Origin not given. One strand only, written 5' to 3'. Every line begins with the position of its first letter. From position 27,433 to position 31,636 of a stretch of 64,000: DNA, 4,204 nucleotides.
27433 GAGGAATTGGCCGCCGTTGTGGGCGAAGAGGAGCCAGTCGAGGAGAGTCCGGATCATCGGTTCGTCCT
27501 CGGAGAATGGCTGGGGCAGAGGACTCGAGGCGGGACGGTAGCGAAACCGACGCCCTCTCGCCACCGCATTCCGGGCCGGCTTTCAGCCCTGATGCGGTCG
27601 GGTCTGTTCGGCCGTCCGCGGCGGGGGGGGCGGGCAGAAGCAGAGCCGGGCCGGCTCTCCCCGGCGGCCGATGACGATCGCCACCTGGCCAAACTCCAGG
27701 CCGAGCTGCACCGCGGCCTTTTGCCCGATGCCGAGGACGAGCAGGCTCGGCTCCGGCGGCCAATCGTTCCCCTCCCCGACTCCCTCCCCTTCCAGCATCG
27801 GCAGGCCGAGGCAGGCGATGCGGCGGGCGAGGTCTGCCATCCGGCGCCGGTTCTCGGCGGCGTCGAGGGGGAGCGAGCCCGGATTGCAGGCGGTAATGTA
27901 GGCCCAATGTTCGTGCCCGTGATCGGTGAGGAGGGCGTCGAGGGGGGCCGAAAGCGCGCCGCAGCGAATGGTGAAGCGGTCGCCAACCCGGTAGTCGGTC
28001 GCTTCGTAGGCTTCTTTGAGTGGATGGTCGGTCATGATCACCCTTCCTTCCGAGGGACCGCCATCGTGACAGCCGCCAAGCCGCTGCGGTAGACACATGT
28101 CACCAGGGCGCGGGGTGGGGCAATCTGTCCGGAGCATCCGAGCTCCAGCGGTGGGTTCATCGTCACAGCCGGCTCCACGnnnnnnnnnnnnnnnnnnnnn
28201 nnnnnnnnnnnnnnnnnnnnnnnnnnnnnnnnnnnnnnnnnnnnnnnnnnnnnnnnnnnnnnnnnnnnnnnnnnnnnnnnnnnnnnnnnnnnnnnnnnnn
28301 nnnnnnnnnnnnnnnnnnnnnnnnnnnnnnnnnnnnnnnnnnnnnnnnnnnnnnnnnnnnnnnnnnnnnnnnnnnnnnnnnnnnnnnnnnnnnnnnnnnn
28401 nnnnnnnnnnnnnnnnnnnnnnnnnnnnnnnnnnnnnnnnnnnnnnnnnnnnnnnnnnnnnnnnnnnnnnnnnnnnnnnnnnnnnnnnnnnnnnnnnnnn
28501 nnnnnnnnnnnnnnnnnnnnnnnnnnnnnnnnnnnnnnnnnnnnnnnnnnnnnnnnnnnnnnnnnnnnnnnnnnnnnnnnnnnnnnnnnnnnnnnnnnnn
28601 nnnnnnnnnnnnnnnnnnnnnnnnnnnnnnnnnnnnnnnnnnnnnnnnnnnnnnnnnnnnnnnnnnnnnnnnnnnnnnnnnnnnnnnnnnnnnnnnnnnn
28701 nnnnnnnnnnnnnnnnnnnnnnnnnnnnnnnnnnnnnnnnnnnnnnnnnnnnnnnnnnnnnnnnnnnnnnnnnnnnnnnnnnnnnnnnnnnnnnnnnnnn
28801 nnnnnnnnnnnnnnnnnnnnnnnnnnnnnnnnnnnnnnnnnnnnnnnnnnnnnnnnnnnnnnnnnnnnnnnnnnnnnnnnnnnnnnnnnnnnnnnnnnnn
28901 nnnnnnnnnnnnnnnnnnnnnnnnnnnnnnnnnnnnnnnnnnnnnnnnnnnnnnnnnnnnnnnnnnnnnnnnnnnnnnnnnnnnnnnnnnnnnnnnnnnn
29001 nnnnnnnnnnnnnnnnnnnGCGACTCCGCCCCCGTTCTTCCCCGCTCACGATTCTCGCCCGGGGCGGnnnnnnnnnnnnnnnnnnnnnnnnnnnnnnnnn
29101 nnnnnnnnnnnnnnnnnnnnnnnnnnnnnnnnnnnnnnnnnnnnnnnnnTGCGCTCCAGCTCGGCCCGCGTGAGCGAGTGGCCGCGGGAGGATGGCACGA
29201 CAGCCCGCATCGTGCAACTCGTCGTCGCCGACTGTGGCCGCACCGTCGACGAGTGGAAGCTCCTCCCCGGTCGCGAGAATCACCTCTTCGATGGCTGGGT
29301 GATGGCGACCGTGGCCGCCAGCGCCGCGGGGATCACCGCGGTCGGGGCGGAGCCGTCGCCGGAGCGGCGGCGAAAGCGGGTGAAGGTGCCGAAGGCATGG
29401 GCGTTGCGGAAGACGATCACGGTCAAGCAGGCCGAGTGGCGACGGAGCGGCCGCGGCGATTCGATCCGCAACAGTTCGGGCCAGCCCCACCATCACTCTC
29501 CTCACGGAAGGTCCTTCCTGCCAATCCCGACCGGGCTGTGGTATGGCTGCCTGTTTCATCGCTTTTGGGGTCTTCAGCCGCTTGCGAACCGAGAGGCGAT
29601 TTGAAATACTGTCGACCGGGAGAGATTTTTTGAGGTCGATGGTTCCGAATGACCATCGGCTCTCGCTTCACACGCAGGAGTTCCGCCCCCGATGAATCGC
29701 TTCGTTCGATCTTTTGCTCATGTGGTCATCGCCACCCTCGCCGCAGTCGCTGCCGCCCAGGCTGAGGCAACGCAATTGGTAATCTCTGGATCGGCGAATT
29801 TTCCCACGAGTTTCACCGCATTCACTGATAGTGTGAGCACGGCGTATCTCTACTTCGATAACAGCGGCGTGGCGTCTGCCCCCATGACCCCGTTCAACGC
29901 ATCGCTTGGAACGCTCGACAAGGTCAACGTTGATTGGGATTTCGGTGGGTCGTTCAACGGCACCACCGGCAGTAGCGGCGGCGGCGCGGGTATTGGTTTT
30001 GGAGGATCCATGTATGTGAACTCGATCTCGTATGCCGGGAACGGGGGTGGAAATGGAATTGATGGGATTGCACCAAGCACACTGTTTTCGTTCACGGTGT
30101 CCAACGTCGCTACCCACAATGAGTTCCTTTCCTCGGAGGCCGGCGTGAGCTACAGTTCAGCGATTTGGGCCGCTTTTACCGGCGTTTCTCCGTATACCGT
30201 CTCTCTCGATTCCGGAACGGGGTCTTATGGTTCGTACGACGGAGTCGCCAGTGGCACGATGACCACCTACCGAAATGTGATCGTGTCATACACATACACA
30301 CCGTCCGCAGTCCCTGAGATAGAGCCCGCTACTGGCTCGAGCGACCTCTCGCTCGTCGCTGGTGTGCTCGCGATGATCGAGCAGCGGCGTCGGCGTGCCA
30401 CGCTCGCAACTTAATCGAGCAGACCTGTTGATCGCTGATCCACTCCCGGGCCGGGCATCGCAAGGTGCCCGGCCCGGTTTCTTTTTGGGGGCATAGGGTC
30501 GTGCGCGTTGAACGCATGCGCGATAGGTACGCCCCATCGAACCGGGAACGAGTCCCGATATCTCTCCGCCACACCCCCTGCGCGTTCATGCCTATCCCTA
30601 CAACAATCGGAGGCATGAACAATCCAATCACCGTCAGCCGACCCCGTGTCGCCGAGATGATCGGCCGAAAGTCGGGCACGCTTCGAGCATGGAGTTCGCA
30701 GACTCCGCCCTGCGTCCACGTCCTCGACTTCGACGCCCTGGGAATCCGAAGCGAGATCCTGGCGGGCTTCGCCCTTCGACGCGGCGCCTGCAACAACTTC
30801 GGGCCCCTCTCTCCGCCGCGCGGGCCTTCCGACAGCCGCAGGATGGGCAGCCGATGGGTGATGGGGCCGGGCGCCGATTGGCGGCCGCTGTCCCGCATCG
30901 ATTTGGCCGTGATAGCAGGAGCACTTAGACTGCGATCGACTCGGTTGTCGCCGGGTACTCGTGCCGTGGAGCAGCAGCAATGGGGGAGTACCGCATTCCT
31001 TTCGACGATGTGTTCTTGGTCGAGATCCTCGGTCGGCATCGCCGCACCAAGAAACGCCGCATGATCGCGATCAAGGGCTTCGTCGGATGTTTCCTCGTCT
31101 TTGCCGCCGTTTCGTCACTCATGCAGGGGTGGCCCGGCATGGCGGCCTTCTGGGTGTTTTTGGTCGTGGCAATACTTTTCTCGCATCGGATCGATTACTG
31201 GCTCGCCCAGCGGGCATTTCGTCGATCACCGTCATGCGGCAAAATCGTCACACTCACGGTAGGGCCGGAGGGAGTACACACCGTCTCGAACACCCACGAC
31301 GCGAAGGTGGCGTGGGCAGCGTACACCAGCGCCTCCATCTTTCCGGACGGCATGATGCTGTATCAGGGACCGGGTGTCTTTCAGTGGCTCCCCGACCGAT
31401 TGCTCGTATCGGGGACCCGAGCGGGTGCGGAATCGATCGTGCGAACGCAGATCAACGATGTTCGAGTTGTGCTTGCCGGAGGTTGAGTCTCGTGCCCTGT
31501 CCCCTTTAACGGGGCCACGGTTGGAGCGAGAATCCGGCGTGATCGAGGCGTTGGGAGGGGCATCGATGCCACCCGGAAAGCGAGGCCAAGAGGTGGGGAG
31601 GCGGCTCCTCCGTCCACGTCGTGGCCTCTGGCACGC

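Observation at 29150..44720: Tandem array of three differently decayed copies of a phage/satellite-like element beside a tRNA-Ser-like gene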

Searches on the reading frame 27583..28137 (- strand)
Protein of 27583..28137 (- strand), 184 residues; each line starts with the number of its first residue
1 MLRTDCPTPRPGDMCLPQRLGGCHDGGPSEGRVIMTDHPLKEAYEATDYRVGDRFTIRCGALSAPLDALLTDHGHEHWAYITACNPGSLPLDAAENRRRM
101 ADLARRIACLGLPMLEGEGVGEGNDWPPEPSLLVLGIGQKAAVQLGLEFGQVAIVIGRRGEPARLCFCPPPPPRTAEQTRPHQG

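Call 11: search_protein_families(library=pfam, max_evalue=0.01, proteins=[window:27583-28137:-])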
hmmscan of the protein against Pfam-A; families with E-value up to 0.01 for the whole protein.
window:27583-28137:- (184 aa): 1 family
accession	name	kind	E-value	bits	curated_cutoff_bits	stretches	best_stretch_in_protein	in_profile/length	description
PF11697.13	DUF3293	-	5.3e-21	75.5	25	1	81-154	1-73/73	Protein of unknown function (DUF3293)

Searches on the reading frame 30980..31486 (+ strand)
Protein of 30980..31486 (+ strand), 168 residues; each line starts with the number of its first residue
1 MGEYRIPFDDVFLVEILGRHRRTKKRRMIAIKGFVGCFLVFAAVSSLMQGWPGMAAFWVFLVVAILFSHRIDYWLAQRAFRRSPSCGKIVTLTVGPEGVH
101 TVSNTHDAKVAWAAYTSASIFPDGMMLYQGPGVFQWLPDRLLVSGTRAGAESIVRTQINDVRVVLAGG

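Call 7: search_protein_families(library=pfam, max_evalue=0.01, proteins=[window:30980-31486:+])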
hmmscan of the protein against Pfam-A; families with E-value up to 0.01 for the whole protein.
window:30980-31486:+ (168 aa): 1 family
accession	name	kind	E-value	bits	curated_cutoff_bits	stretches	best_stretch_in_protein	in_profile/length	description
PF14317.12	YcxB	-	2e-05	24.7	23.3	1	95-144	2-50/61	YcxB-like protein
